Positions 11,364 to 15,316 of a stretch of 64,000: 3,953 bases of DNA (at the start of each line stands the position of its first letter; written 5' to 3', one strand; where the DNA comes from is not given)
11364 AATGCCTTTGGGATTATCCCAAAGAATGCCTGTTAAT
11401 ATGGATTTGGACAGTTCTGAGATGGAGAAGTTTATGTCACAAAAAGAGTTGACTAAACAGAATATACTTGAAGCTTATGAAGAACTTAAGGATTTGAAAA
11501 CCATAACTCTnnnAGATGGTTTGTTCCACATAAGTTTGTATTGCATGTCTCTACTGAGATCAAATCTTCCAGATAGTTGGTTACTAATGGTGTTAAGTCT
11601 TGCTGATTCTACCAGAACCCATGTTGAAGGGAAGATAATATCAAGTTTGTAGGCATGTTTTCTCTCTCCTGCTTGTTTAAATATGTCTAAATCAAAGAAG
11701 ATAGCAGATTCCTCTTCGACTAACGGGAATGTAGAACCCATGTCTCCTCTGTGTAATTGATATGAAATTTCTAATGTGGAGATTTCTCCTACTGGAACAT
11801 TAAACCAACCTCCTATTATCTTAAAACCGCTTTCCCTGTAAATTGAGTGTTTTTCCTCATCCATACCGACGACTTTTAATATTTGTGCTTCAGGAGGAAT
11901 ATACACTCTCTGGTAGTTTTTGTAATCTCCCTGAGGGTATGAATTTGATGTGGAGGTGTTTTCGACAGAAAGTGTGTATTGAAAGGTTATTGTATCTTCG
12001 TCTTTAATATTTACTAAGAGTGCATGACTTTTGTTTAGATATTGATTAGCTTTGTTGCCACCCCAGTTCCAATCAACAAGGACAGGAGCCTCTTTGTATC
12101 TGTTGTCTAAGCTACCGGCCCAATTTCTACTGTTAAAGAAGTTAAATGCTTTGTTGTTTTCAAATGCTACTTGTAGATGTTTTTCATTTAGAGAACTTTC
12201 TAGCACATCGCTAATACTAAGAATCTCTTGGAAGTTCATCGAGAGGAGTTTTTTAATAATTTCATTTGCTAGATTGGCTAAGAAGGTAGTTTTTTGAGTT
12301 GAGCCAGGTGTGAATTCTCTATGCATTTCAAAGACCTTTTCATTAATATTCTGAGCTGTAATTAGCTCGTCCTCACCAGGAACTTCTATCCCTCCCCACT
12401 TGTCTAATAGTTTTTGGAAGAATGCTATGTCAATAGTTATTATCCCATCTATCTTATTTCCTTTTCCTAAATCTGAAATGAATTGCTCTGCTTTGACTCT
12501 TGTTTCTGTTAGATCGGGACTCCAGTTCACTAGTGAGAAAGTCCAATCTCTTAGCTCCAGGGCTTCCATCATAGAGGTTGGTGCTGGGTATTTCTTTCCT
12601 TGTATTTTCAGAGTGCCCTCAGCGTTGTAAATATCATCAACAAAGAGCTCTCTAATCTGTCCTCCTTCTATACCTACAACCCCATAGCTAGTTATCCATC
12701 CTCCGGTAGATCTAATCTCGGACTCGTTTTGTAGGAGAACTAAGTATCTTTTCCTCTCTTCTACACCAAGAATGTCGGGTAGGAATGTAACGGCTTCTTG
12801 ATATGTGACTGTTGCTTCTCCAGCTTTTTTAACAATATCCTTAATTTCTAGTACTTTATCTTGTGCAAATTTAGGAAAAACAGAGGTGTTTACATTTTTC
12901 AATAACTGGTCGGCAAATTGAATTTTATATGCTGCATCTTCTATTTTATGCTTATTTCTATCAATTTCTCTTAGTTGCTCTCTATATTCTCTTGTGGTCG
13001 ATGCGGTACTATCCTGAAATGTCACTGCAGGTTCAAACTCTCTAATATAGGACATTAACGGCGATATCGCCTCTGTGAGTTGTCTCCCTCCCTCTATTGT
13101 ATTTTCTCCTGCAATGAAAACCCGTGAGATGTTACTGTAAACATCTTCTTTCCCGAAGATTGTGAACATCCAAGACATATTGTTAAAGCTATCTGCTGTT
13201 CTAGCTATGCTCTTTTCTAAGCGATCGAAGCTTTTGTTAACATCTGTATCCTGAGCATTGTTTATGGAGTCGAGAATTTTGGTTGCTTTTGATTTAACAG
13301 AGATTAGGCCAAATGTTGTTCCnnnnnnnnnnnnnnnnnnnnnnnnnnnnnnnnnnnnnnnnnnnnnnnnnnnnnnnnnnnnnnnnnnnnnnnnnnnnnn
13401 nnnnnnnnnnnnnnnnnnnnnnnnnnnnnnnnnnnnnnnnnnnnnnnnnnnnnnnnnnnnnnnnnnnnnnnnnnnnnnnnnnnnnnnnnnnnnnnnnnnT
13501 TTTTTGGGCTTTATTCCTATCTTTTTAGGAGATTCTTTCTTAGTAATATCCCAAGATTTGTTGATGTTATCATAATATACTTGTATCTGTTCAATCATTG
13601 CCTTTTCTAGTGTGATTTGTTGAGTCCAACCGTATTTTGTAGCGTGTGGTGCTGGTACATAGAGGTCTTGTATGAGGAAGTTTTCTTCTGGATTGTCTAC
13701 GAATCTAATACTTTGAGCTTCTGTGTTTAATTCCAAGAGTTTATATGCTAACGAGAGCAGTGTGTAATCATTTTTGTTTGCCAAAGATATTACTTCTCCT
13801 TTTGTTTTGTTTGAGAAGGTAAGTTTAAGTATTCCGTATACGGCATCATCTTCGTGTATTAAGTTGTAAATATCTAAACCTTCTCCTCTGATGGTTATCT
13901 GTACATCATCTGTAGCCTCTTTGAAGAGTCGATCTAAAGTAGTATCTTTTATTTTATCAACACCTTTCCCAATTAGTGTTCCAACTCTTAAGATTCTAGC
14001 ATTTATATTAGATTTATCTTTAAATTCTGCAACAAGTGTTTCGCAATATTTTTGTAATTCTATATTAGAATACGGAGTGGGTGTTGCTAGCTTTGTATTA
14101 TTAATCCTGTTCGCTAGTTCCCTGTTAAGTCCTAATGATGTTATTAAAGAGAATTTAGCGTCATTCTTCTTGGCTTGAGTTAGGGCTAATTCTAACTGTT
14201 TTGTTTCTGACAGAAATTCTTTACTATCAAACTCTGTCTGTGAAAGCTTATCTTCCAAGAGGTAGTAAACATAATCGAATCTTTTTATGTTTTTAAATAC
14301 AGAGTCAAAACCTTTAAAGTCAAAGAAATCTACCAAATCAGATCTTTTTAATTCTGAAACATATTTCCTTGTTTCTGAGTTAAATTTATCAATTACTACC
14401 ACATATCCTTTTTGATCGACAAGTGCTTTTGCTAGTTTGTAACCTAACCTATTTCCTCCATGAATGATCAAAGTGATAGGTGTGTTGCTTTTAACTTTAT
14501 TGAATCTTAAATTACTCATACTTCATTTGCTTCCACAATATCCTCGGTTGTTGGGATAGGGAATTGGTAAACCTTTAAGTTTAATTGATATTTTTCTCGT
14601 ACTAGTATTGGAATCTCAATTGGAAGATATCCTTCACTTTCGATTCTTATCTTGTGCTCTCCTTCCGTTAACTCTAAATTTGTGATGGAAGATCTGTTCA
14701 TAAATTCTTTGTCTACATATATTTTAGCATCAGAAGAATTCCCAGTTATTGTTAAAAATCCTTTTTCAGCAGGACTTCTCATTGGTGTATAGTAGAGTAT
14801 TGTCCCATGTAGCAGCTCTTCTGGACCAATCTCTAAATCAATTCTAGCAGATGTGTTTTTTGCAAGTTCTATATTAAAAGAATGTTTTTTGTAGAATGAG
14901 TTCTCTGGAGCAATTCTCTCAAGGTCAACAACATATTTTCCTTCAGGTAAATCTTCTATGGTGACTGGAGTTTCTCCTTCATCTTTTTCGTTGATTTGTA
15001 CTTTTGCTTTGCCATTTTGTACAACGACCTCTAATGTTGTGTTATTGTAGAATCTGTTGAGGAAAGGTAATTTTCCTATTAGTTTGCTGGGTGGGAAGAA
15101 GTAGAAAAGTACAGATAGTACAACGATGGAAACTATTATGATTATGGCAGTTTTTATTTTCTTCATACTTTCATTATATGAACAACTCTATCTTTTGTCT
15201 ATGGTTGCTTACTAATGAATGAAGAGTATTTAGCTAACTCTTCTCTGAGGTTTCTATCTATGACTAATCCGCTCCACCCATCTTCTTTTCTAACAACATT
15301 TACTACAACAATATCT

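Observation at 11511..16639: Envelope module: SPFH protein, HPS-like enzyme, PEGA protein and a 1002-aa epimerase-TM-ectodomain fusion in one overlapping operon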

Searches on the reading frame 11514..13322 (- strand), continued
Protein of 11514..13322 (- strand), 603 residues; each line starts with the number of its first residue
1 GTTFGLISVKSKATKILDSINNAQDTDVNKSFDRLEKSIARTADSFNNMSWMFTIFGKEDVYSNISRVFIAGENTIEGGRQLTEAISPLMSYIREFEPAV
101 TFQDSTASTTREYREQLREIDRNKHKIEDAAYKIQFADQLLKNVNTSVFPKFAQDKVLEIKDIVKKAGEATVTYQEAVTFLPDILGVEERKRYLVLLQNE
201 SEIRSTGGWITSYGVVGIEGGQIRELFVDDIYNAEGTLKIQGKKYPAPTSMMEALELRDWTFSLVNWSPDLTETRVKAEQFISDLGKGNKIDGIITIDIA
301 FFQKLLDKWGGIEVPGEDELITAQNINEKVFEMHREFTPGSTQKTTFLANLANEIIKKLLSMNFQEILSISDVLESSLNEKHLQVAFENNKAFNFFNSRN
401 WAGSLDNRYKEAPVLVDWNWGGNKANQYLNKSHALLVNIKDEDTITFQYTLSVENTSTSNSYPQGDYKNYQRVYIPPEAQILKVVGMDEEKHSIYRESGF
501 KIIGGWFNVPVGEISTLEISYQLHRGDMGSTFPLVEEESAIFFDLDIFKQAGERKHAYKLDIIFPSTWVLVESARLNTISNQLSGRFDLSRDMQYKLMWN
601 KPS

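Call 66: search_solved_structures(query=A5, max_evalue=10, show_alignments=0)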
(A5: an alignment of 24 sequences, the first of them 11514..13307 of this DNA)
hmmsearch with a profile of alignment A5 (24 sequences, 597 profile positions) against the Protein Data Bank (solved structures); distinct sequences matched with E-value up to 10: 27.
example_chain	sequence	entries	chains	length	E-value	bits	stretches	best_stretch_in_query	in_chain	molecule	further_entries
8qae_A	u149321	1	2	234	3.2e-05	26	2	9-138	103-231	sc-apCC-6-SLLA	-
8w6e_A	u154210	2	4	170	4.6e-05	25.5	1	32-194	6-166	HBC599 in complex with wFAP1.1 | wFAP1.1 structure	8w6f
6kos_A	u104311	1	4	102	0.033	16.1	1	39-131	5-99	SUWA (Super WA20)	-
3vjf_A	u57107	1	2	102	0.033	16.1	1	39-131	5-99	WA20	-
7sat_C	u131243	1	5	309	0.095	14.5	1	66-150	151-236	Por secretion system protein porL/gldL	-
8a3k_UNK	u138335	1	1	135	0.14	14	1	40-137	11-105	sc-apCC-4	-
8qad_A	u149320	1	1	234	0.16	13.7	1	32-192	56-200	sc-apCC-6-LLIA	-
1nt2_B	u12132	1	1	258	0.18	13.6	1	110-192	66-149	conserved hypothetical protein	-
9nze_A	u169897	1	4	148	0.27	13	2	13-95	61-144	De novo designed protein, EPIC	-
9nzg_A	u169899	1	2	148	0.31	12.8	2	13-95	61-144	De novo designed protein, EPIC Q51N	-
9r1n_A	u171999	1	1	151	0.32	12.8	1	6-123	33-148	sc-apCC-4-DPH-2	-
9y5h_B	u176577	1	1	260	0.32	12.8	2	64-188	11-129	sc-t-SNARE-diff-#3.3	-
9r1m_A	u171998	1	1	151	0.38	12.5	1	24-103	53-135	sc-apCC-4-LMF-1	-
6qpw_E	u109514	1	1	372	0.42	12.4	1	35-177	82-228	Sister chromatid cohesion protein 1,Structural maintenance of chromosomes protein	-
1fxk_C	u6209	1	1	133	0.47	12.2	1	29-143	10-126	PROTEIN (PREFOLDIN)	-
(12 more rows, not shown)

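Call 67: search_protein_families(library=pfam, alignment_id=A5, max_evalue=1)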
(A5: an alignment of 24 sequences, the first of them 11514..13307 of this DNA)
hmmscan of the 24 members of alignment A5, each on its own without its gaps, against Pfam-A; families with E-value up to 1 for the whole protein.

A. member 1, window:11514-13307:- (598 aa): 3 families
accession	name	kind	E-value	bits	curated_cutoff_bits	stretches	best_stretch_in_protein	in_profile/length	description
PF13196.11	DUF4012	-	1.4e-18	68.3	28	1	184-322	2-136/144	Protein of unknown function (DUF4012)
PF13747.11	DUF4164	-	0.047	14.6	27.2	0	76-144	5-73/89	Domain of unknown function (DUF4164)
PF06905.18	FAIM1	-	0.11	12.7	22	1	429-490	57-116/172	Fas apoptotic inhibitory molecule (FAIM1)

B. families by the number of members that match (of 24 scanned): 26 families (the first 25 are shown)
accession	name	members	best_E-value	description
PF13196.11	DUF4012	24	1.9e-32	Protein of unknown function (DUF4012)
PF06905.18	FAIM1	2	0.11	Fas apoptotic inhibitory molecule (FAIM1)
PF08651.15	DASH_Duo1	1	0.0018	DASH complex subunit Duo1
PF15960.10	DUF4763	1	0.0057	Domain of unknown function (DUF4763)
PF20651.3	EXOC6_Sec15_N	1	0.0074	Exocyst complex component EXOC6/Sec15, N-terminal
PF22652.1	DUF7006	1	0.011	Family of unknown function (DUF7006)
PF20423.3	AceK_regulatory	1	0.019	Isocitrate dehydrogenase kinase/phosphatase (AceK), regulatory domain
PF16492.10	Cadherin_C_2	1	0.024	Cadherin cytoplasmic C-terminal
PF05739.25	SNARE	1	0.026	SNARE domain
PF18410.7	BTHB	1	0.027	Basic tilted helix bundle domain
PF16729.10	DUF5067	1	0.036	Domain of unknown function (DUF5067)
PF13179.11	DUF4006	1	0.041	Family of unknown function (DUF4006)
PF21698.3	Spo16_C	1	0.041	Spo16 protein, C-terminal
PF13747.11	DUF4164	1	0.047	Domain of unknown function (DUF4164)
PF01620.22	Pollen_allerg_2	1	0.052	Ribonuclease (pollen allergen)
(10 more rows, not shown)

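Call 86: find_encoding_contigs(protein=P0236, flank=6000, max_places=1)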
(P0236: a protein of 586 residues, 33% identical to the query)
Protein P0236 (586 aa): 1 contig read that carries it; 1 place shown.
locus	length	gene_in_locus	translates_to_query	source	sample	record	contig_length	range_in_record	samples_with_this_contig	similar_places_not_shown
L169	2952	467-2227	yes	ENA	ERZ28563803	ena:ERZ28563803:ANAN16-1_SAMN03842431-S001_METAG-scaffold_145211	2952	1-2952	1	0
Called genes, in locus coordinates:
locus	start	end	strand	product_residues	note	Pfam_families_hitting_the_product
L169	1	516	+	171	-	?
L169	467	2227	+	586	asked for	PF13196:DUF4012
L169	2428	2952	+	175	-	?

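Call 87: find_encoding_contigs(protein=P0249, flank=6000, max_places=1)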
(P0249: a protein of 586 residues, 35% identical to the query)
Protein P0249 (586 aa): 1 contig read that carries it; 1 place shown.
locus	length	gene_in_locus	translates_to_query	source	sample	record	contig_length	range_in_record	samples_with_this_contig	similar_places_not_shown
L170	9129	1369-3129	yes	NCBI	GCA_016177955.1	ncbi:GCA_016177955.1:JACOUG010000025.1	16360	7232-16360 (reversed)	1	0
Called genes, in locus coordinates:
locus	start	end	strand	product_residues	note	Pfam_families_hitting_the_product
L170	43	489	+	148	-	-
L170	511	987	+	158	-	PF00075:RNase_H, PF13456:RVT_3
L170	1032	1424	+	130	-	-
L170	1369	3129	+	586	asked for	PF13196:DUF4012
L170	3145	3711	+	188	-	PF01386:Ribosomal_L25p, PF14693:Ribosomal_TL5_C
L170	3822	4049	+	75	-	-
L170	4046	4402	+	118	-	-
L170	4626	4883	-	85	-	-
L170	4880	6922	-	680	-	PF01447:Peptidase_M4, PF02868:Peptidase_M4_C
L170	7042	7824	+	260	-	PF01784:DUF34_NIF3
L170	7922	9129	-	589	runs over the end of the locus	-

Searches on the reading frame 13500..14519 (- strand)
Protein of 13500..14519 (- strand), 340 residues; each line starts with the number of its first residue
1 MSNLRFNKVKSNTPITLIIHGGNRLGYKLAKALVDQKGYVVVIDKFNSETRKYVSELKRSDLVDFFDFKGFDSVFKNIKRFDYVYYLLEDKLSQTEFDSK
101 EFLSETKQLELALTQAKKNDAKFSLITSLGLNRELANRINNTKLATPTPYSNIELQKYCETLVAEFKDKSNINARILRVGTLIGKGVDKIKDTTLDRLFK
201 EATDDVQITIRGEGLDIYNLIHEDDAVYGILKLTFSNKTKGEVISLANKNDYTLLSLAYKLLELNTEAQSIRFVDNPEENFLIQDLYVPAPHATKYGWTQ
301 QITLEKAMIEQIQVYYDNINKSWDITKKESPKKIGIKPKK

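Call 41: search_protein_families(library=pfam, proteins=[window:13500-14519:-], max_evalue=10)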
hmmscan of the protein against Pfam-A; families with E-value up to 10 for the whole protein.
window:13500-14519:- (340 aa): 3 families
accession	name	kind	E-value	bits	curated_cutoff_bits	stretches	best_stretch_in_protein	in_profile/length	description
PF01370.27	Epimerase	-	9.5e-09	35.4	20.9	1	25-243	10-236/240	NAD dependent epimerase/dehydratase family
PF02254.24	TrkA_N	-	0.0057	17.4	23.8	1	18-52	2-36/116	TrkA-N domain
PF03887.19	YfbU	-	0.56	10.7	25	1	63-106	89-133/166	YfbU domain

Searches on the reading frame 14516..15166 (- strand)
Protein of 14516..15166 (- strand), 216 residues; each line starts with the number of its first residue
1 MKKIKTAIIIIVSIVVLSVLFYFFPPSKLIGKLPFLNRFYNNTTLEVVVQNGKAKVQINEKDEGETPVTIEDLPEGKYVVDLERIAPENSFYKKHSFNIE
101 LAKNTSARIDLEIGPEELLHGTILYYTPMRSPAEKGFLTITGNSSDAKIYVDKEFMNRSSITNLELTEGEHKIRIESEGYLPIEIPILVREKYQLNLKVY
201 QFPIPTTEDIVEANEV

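Call 3: search_protein_families(library=pfam, proteins=[window:14516-15166:-], max_evalue=0.01)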
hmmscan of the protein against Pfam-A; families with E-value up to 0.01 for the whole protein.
window:14516-15166:- (216 aa): 1 family
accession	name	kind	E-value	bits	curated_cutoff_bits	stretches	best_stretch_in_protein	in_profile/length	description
PF08308.17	PEGA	-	6.9e-18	64.8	20.8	2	138-198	4-66/71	PEGA domain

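Call 4: search_protein_families(library=ncbifam, proteins=[window:14516-15166:-], max_evalue=0.01)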
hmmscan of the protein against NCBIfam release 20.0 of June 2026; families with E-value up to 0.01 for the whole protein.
window:14516-15166:- (216 aa): 1 family
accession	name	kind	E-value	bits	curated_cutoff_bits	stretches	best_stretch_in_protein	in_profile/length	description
NF047815.1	LIC10124_lipo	equivalog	4.1e-07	28.9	650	1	135-191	197-253/516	LIC10124 family lipoprotein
